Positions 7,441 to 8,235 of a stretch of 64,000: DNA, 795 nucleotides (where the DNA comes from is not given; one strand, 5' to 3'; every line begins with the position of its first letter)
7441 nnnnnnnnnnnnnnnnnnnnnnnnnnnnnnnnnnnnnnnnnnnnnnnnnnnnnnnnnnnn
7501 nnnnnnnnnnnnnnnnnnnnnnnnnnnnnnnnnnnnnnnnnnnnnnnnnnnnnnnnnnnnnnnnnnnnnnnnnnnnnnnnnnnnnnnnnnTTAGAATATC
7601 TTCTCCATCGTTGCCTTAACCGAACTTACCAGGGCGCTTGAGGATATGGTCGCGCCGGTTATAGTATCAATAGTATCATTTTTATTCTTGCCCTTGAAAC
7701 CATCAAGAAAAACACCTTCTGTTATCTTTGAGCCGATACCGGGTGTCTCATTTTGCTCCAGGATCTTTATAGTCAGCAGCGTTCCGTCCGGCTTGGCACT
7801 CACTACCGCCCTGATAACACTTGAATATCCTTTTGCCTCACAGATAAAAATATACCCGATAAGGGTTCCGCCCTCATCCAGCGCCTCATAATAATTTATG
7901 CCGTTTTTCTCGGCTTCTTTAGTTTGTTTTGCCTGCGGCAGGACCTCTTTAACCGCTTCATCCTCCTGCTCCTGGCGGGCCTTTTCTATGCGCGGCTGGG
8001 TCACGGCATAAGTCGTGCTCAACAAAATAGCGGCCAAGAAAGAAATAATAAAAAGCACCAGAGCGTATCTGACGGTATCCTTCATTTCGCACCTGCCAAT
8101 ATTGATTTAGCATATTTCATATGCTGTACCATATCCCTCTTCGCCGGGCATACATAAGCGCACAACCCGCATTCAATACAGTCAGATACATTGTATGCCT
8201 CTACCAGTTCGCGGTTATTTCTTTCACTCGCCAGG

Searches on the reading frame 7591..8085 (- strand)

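Call 31: search_protein_families(library=pfam, proteins=[window:7591-8085:-], max_evalue=0.00001)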
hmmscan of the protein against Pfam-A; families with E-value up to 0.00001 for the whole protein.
window:7591-8085:- (164 aa): 1 family
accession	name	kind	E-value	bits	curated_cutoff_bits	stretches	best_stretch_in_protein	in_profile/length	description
PF04205.19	FMN_bind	-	2.4e-15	57.4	22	1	86-160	1-76/77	FMN-binding domain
